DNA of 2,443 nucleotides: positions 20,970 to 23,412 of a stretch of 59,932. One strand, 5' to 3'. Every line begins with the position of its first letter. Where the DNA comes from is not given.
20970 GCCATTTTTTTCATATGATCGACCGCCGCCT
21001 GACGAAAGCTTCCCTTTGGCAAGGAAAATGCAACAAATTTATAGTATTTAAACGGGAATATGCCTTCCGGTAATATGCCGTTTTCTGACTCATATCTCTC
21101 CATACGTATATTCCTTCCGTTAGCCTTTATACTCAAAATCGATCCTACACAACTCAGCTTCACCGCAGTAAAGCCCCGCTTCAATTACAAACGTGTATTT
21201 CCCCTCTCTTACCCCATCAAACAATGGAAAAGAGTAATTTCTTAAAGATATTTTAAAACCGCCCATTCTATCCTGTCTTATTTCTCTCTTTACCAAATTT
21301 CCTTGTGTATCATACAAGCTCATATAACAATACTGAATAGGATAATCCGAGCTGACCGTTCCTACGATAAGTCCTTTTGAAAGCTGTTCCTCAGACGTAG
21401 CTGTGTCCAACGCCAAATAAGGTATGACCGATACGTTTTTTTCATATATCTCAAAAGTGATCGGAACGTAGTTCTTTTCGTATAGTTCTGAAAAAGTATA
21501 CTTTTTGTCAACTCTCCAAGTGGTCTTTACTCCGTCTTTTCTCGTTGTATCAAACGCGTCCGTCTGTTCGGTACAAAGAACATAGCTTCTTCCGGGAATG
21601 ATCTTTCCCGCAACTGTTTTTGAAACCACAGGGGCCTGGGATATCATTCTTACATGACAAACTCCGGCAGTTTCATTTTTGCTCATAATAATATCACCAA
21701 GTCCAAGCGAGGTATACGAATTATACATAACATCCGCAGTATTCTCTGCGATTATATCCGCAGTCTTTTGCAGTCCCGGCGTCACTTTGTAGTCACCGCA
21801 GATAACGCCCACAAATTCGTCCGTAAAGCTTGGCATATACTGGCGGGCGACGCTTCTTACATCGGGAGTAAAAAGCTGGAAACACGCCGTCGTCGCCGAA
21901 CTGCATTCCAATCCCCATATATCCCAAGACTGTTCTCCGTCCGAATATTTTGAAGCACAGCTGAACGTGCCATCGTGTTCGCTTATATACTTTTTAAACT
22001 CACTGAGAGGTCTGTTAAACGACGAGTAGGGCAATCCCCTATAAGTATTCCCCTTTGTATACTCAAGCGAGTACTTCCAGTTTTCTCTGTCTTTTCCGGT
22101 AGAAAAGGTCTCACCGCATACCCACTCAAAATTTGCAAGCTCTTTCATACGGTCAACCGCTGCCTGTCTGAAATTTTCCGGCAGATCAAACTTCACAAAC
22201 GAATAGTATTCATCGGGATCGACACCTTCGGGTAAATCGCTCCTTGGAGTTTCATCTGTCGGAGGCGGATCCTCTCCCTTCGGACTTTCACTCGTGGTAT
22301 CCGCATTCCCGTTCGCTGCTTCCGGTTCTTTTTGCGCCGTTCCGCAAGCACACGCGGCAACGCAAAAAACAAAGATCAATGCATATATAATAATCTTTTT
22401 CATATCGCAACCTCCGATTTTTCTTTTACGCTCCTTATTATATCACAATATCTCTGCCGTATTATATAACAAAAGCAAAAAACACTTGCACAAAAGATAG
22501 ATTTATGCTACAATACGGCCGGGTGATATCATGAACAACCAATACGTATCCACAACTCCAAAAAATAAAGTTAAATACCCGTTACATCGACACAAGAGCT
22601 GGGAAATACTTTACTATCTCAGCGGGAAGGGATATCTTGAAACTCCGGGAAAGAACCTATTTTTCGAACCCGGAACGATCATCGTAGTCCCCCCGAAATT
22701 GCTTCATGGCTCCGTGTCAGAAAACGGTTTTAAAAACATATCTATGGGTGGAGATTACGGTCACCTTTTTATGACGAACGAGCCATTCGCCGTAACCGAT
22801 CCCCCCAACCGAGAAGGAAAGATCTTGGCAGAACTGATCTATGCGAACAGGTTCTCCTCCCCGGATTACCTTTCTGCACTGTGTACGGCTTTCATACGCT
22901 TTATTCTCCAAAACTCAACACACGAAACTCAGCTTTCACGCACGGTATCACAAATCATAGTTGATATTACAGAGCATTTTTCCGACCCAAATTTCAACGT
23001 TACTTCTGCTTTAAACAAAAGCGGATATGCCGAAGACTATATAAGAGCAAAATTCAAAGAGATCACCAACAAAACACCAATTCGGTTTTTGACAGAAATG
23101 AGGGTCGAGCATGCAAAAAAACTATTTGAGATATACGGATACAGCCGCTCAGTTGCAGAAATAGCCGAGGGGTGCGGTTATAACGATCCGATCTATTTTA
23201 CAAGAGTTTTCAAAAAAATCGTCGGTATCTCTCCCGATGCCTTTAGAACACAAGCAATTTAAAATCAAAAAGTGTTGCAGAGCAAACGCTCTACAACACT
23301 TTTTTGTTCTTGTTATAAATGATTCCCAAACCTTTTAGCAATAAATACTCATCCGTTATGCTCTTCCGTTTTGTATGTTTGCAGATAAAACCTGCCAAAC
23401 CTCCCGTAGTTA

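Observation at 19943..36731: Five copies of an unassigned secreted module with conserved Cys, His and EQTD: candidate new papain-fold (NlpC/P60-like) hydrolase family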

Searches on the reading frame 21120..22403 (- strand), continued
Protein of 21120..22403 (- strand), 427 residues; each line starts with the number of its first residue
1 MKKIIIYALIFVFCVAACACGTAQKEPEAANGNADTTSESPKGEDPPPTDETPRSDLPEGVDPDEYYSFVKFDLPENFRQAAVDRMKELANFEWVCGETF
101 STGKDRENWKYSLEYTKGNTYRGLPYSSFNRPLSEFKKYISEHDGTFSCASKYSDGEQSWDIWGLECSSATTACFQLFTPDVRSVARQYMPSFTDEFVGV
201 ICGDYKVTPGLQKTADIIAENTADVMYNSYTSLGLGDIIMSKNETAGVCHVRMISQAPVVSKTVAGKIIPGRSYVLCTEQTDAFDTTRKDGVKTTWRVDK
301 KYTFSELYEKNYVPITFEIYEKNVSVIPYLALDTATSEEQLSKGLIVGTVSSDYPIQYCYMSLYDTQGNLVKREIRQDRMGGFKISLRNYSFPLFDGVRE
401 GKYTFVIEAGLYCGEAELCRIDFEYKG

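Call 48: find_encoding_contigs(protein=P0024, flank=10000, max_places=2)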
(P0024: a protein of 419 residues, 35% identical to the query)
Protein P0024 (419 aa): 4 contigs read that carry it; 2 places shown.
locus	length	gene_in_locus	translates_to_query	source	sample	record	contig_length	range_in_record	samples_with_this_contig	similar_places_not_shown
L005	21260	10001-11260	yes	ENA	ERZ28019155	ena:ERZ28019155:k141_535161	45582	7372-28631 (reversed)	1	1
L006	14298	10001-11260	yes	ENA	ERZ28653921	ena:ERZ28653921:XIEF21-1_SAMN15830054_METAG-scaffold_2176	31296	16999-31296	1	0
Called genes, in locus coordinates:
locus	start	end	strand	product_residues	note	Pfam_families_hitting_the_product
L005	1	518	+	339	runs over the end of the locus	PF01695:IstB_IS21 (weak), PF02562:PhoH, PF13245:AAA_19 (weak), PF13604:AAA_30 (weak)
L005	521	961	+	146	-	PF02130:YbeY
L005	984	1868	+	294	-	PF00009:GTP_EFTU, PF00350:Dynamin_N (weak), PF01926:MMR_HSR1, PF02421:FeoB_N, PF02492:cobW (faint), PF03193:RsgA_GTPase (faint), PF10662:PduV-EutP (weak), PF07650:KH_2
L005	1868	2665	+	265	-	PF11967:RecO_N, PF02565:RecO_C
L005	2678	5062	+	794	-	PF00488:MutS_V, PF20297:MSSS (weak), PF01713:Smr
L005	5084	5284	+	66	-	PF05979:DUF896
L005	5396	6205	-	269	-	PF03009:GDPD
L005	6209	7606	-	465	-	PF07690:MFS_1, PF12832:MFS_1_like, PF13347:MFS_2, PF07690:MFS_1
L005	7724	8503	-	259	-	PF00756:Esterase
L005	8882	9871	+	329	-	PF03060:NMO (weak), PF01207:Dus, PF01180:DHO_dh (weak), PF00977:His_biosynth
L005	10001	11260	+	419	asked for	-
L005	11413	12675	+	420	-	-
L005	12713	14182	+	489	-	-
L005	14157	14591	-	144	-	-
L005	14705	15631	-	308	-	PF02603:Hpr_kinase_N, PF07475:Hpr_kinase_C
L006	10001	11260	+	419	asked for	-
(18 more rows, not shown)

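Call 49: find_encoding_contigs(protein=P0019, flank=10000, max_places=2)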
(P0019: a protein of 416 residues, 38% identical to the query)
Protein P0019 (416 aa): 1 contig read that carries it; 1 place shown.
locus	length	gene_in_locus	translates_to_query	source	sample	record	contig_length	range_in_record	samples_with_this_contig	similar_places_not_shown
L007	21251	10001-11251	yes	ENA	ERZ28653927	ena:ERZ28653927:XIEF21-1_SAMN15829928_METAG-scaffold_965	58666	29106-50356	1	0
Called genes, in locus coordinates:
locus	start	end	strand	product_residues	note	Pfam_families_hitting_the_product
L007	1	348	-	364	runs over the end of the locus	PF01408:GFO_IDH_MocA, PF03447:NAD_binding_3, PF02894:GFO_IDH_MocA_C, PF22725:GFO_IDH_MocA_C3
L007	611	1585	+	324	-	PF00365:PFK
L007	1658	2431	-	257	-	PF00165:HTH_AraC (weak), PF12833:HTH_18, PF00165:HTH_AraC (weak)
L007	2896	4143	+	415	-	-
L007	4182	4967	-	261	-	PF00165:HTH_AraC, PF12833:HTH_18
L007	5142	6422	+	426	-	-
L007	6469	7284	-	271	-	PF02311:AraC_binding (weak), PF00165:HTH_AraC (weak), PF12833:HTH_18, PF00165:HTH_AraC (weak)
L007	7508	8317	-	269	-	PF00165:HTH_AraC (weak), PF12833:HTH_18, PF00165:HTH_AraC (weak)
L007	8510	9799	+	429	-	-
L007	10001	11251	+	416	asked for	-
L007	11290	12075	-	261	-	PF00165:HTH_AraC, PF12833:HTH_18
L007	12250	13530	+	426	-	-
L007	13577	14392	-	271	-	PF02311:AraC_binding (weak), PF00165:HTH_AraC (weak), PF12833:HTH_18, PF00165:HTH_AraC (weak)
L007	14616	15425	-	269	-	PF00165:HTH_AraC (weak), PF12833:HTH_18, PF00165:HTH_AraC (weak)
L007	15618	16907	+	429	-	-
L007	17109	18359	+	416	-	-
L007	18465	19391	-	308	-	PF02603:Hpr_kinase_N, PF07475:Hpr_kinase_C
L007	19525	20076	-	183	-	-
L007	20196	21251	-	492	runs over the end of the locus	PF00672:HAMP, PF00512:HisKA, PF02518:HATPase_c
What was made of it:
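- Each gene or pair has its own AraC regulator, with seven pairs in L007 (call 49).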

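Call 62: find_related_loci(query=A8, collection=genome_contigs, flank=8000)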
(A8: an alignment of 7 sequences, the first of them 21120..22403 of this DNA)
Query A8 (427 aa) in genome_contigs; peptide patterns used: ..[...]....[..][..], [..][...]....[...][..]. (x = any residue, [..] = any of these).
152 stretches matched a pattern; 7 encode a relative of the query (tblastn E <= 1e-3); 6 distinct loci.
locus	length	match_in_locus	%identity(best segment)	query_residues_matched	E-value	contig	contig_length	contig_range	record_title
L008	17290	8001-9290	54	1-427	9e-152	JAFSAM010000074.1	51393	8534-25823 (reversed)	MAG: Clostridia bacterium isolate RGIG2965 Goat_Rectum-1__c754652, whole genome shotgun sequence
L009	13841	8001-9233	46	1-427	4e-127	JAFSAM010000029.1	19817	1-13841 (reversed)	MAG: Clostridia bacterium isolate RGIG2965 Goat_Rectum-1__c260451, whole genome shotgun sequence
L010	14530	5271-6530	44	1-427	2e-122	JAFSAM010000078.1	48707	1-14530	MAG: Clostridia bacterium isolate RGIG2965 Goat_Rectum-1__c818167, whole genome shotgun sequence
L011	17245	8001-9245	45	1-427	3e-122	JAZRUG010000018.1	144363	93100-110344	MAG: Eubacteriales bacterium isolate T1900045337_YK20190026.MAGScoT_cleanbin_000013 SGB_6621_k141_2057692, whole genome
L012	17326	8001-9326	40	1-427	2e-102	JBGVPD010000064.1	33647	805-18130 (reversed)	MAG: Eubacteriales bacterium isolate fecal_MAG_196 fecal_MAG_196_contig_0064, whole genome shotgun sequence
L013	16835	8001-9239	41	1-425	3e-100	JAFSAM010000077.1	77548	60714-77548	MAG: Clostridia bacterium isolate RGIG2965 Goat_Rectum-1__c789076, whole genome shotgun sequence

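Call 92: search_dna_similar(query=window:21120-22253:-, collection=phages, mode=protein, max_evalue=0.001, max_rows=10)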
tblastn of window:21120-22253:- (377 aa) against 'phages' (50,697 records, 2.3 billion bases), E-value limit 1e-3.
No match.

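Call 93: search_dna_similar(query=window:21120-22253:-, collection=plasmids, mode=protein, max_evalue=0.001, max_rows=10)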
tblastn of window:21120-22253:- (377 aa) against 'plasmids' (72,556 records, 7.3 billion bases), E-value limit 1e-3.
No match.
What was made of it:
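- The module is absent from the annotated phage and plasmid collections (calls 92, 93), so there is no lysin-type support.
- Tried and rejected: A phage lysin origin, because there is no match in phages or plasmids (calls 92, 93).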

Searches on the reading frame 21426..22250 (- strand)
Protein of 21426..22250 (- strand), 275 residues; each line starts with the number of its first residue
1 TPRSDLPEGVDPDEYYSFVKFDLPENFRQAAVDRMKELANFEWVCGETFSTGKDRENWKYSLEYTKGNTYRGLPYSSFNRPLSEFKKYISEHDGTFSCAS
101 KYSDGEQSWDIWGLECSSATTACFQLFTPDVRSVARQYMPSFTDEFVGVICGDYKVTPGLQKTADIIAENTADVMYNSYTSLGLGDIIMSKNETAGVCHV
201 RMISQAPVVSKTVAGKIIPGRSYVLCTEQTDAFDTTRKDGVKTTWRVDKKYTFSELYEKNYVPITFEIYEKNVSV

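Call 27: find_homologous_proteins(query=A3, max_evalue=0.001)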
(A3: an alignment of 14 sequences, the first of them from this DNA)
Query A3 (14 sequences) (275 aa, profile of the alignment): 15 proteins with E <= 0.001 among 4549 candidates.
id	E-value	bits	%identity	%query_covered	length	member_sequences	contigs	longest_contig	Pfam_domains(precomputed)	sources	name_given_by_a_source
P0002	2.2e-115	403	59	99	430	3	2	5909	-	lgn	-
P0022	3.2e-114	399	42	95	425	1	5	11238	-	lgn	-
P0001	3.7e-113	396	59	100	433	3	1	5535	-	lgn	-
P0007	1.8e-111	390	49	98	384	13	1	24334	-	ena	-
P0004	5.3e-111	388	57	100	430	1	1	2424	-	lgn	-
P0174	2.2e-109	383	49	98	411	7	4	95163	-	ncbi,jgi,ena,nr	ncbi:MAG: hypothetical protein E7615_05820 [Ruminococcaceae bacterium]|nr:hypothetical protein [Osci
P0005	4.9e-109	382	57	99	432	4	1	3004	-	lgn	-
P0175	8.6e-109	381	41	99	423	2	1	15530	-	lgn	-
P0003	6.7e-108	378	58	99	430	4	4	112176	-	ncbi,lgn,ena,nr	ncbi:MAG: hypothetical protein IJN17_08345 [Clostridia bacterium]|nr:hypothetical protein [Clostridi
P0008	1.2e-107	377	49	98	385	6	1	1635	-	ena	-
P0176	3.4e-107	376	49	100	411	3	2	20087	-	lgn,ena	-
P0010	2.3e-106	373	49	98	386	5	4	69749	-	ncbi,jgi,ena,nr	ncbi:MAG: hypothetical protein E7615_05330 [Ruminococcaceae bacterium]|nr:hypothetical protein [Osci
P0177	5.3e-101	356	46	98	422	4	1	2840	-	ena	-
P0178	3.7e-99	350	38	99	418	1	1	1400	-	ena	-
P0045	4.2e-63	231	33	97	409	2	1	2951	-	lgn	-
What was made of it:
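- Tried and rejected: A second find_homologous_proteins search with an N-domain alignment added almost nothing because of the word-index limit (call 27).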

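Call 41: predict_structure(alignment_id=A3)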
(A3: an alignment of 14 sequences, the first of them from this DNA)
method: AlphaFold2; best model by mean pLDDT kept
length: 275 residues; sequences in the alignment: 14
mean_pLDDT: 88.1   pTM: 0.85
mean pLDDT of the five models: 88.1, 86.7, 86.2, 86.1, 85.5
residues with pLDDT >= 90: 163; 70-90: 86; 50-70: 23; < 50: 3
segments of 3 or more residues with pLDDT < 50: 1-3
pLDDT, mean of each block of 10 residues (from residue 1): 59 72 87 95 93 81 94 87 90 86 62 89 83 79 91 97 97 98 96 86 97 98 97 91 95 98 91 67
secondary structure, 60 per line:
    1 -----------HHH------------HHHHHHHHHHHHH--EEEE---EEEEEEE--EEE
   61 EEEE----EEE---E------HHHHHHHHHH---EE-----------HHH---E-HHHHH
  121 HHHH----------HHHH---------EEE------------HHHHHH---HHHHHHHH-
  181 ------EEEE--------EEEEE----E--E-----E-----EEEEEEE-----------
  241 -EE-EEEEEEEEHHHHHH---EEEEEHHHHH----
elements in order: H27-39 E42-45 E49-55 E58-64 E69-71 H82-91 H116-124 H135-138 E148-150 H163-168 H172-179 E187-190 E199-203 E223-229 E245-252 H253-258 E262-266 H267-271

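Call 43: fold_search(model_id=the predicted structure, library=pdb)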
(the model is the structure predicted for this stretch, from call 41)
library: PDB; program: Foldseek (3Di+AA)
matches with E <= 10: 230; with E <= 0.001: 0
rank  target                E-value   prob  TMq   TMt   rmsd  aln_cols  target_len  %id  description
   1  3h41                  1.0e-01  0.20  0.21  0.19  16.5       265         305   12  CRYSTAL STRUCTURE OF A NLPC/P60 FAMILY PROTEIN (BCE_2878) FROM BACILLUS CEREUS ATCC 10987 AT 1.79 A RESOLUTION (released 2009-05-05)
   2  3pbi                  1.8e-01  0.35  0.24  0.32  13.3       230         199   14  Structure of the peptidoglycan hydrolase RipB (Rv1478) from Mycobacterium tuberculosis at 1.6 resolution (released 2011-08-31)
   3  8auc_B                3.1e-01  0.23  0.24  0.14  15.4       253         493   11  Structure of peptidoglycan hydrolase Cg1735 from Corynebacterium glutamicum, trigonal crystal form (released 2023-01-18)
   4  4fgi_G                3.3e-01  0.41  0.26  0.45   7.6       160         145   10  Structure of the effector - immunity system Tse1 / Tsi1 from Pseudomonas aeruginosa (released 2012-06-20)
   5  4fge_C                4.1e-01  0.35  0.26  0.43   7.1       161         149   12  Structure of the effector protein Tse1 from Pseudomonas aeruginosa (released 2012-06-20)
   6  4fge_A                4.4e-01  0.41  0.28  0.46   6.5       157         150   12  Structure of the effector protein Tse1 from Pseudomonas aeruginosa (released 2012-06-20)
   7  4fgi_E                4.7e-01  0.33  0.26  0.44   7.8       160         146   10  Structure of the effector - immunity system Tse1 / Tsi1 from Pseudomonas aeruginosa (released 2012-06-20)
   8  4eqa_A                4.7e-01  0.30  0.26  0.44   7.0       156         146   12  Crystal structure of PA1844 in complex with PA1845 from Pseudomonas aeruginosa PAO1 (released 2012-09-12)
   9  5udn_B                5.6e-01  0.11  0.16  0.19  11.3       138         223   13  Phage-associated cell wall hydrolase PlyPy from Streptococcus pyogenes, space group P3121 (released 2017-12-27)
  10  5z8b_A                5.6e-01  0.05  0.08  0.10  17.0       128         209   12  Truncated N-acetylglucosaminyl transferase KfiA from E. coli K5 strain apo form (released 2019-02-06)
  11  4fgd_C                5.9e-01  0.23  0.20  0.33   6.1       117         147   14  Structure of the effector protein Tse1 from Pseudomonas aeruginosa, selenomethionine variant (released 2012-06-20)
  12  1dki_A                5.9e-01  0.08  0.23  0.21  18.0       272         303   11  CRYSTAL STRUCTURE OF THE ZYMOGEN FORM OF STREPTOCOCCAL PYROGENIC EXOTOXIN B ACTIVE SITE (C47S) MUTANT (released 2000-03-01)
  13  7ef1_A                8.9e-01  0.14  0.16  0.26   7.7       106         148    9  crystal structure of maize SHH2 SAWADEE domain in complex with and H3K9me1 peptide (released 2021-06-30)
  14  4l1u_B                9.5e-01  0.05  0.10  0.18  12.3        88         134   12  Crystal Structure of Human Rtf1 Plus3 Domain in Complex with Spt5 CTR Phosphopeptide (released 2013-10-02)
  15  4adn_A                1.1e+00  0.09  0.13  0.16   7.9        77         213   17  Fusidic acid resistance protein FusB (released 2012-03-07)
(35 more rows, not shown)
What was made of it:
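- Closest known: NlpC/P60 family. Same: These are the top PDB fold hits (call 43).
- The top Foldseek PDB hits are YkfC-like 3h41, RipB, Cg1735, Tse1, PlyPy, SpeB, RipA and LytE (call 43).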

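Call 55: fold_search(model_id=the predicted structure, library=viral)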
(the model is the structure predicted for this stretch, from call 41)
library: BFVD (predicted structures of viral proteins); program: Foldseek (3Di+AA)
matches with E <= 10: 333; with E <= 0.001: 1
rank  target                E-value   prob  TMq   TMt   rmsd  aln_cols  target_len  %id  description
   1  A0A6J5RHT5            8.1e-04  1.00  0.36  0.38   9.7       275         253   13  CHAP domain containing protein [uncultured Caudovirales phage]
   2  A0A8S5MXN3            1.7e-03  0.99  0.36  0.22  11.1       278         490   12  TraH2 [Siphoviridae sp. ctio73]
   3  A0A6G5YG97            1.8e-02  0.60  0.27  0.20  12.7       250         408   11  (no name in the UniProt tables at hand)
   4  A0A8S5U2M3            4.5e-02  0.60  0.27  0.30  11.3       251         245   12  TIGR02594 family protein [Podoviridae sp. ctCDM29]
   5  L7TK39                5.1e-02  0.57  0.15  0.33  10.2       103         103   14  Uncharacterized protein [Escherichia phage PBECO4]
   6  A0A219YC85            8.2e-02  0.66  0.20  0.39   7.8       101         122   16  Uncharacterized protein [Aeromonas phage 65.2]
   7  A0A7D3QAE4            1.2e-01  0.08  0.15  0.12  17.3       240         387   10  (no name in the UniProt tables at hand)
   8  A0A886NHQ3            1.2e-01  0.44  0.16  0.16   9.3       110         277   12  (no name in the UniProt tables at hand)
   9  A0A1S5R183            1.9e-01  0.20  0.16  0.28   8.5       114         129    7  Uncharacterized protein [Pseudomonas phage phiPMW]
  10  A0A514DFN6            2.0e-01  0.38  0.16  0.50   5.9        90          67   14  (no name in the UniProt tables at hand)
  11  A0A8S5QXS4            2.0e-01  0.30  0.27  0.25  11.1       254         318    9  Endolysin [Siphoviridae sp. ctoWO12]
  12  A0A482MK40            2.5e-01  0.11  0.12  0.26  11.4       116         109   16  Uncharacterized protein [Nodularia phage vB_NspS-kac65v161]
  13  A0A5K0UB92            2.7e-01  0.21  0.31  0.33  14.1       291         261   11  Uncharacterized protein [Yasminevirus sp. GU-2018]
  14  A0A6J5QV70            3.0e-01  0.25  0.28  0.35  15.4       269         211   11  Endopeptidase, NLPC/P60 domain containing protein [uncultured Caudovirales phage]
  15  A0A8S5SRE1            4.1e-01  0.12  0.17  0.12  10.7       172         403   12  CHAP domain protein [Podoviridae sp. ctCi71]
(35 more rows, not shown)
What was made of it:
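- In BFVD, a CHAP-domain protein scores E 8.1e-4 with probability 1.00 over 275 columns, followed by TraH2, TIGR02594, an endolysin and an NlpC/P60 endopeptidase (call 55). The closest folds are autolysins and endopeptidases such as RipA/B, LytE, Cg1735 and CHAP lysins (calls 43, 55).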

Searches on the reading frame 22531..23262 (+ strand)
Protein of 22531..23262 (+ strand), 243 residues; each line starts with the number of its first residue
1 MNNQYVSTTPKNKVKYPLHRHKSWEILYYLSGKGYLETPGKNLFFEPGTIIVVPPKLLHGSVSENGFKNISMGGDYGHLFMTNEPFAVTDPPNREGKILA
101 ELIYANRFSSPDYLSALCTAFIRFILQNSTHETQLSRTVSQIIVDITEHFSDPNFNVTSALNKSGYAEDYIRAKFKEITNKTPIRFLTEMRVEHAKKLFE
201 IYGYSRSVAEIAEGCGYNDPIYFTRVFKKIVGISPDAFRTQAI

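Call 3: search_protein_families(library=pfam, proteins=[window:22531-23262:+], max_evalue=0.1)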
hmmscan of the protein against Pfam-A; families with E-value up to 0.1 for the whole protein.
window:22531-23262:+ (243 aa): 7 families
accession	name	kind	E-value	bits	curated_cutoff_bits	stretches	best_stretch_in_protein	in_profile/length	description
PF12833.13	HTH_18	-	4.2e-17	62.6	33.6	1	164-240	5-79/80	Helix-turn-helix domain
PF00165.29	HTH_AraC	-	3.7e-12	46.5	26.6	1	206-240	9-42/42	Bacterial regulatory helix-turn-helix proteins, AraC family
PF02311.25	AraC_binding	-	1.7e-06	28.2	21.1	1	14-65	14-65/135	AraC-like ligand binding domain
PF07883.17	Cupin_2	-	3.4e-06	27.1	27.2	1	10-60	6-55/70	Cupin domain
PF16867.11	DMSP_lyase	-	0.009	16.2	27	1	13-64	105-156/162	Dimethlysulfonioproprionate lyase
PF00190.28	Cupin_1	-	0.059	13.4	22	0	16-60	46-98/151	Cupin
PF21621.3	MPI_cupin_dom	-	0.088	13.2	27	0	17-56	23-62/79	Mannose-6-phosphate isomerase, cupin domain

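Call 84: search_protein_families(library=ncbifam, proteins=[window:22531-23262:+], max_evalue=0.01)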
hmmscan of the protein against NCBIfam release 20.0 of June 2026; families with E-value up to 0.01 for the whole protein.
window:22531-23262:+ (243 aa): 28 families (the best 25 are shown)
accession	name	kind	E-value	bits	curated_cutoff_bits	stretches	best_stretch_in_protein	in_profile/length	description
NF007633.0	PRK10296.1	equivalog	1e-15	58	264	1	148-241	185-274/280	transcriptional regulator ChbR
NF007860.0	PRK10572.1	equivalog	1.2e-13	50.5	208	1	127-241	173-284/292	arabinose operon transcriptional regulator AraC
NF049932.1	TranspRegBtr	equivalog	8e-12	44.4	900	1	147-238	173-262/531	bacillibactin transport transcriptional regulator Btr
TIGR04094.1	adjacent_YSIRK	equivalog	1.1e-11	44.4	200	1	130-239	278-383/383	YSIRK-targeted surface antigen transcriptional regulator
TIGR02297.1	HpaA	equivalog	3.7e-11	42.8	274.65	1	154-241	202-287/287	4-hydroxyphenylacetate catabolism regulatory protein HpaA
NF006902.0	PRK09393.1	equivalog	4.7e-11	42.4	425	1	130-241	213-321/327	transcriptional regulator FtrA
NF010028.0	PRK13503.1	equivalog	8.4e-10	38.5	288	1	136-241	171-272/278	HTH-type transcriptional activator RhaS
NF010025.2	PRK13500.1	equivalog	1.9e-09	37.5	525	1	132-241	171-277/282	HTH-type transcriptional activator RhaR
NF010026.0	PRK13501.1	equivalog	3.6e-09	36.2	363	1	153-241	191-277/290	HTH-type transcriptional activator RhaR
NF007693.0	PRK10371.1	equivalog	2.2e-08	33.7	253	1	130-240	187-298/309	transcriptional regulator MelR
NF047788.1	TransRegPocR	equivalog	3.7e-08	33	500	1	141-241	193-290/296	transcriptional regulator PocR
NF052534.1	RzbtTranRegRhrA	equivalog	4.1e-08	32.8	500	1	121-240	192-309/312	rhizobactin biosynthesis transcriptional regulator RhrA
NF007584.0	PRK10219.1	equivalog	1.4e-07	31.9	174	1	140-241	8-106/107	superoxide response transcriptional regulator SoxS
NF010027.0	PRK13502.1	equivalog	4.3e-07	29.7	384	1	130-239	173-275/282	HTH-type transcriptional activator RhaR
NF007407.0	PRK09940.1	equivalog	1.3e-06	28.2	348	1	166-236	162-228/253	transcriptional regulator YdeO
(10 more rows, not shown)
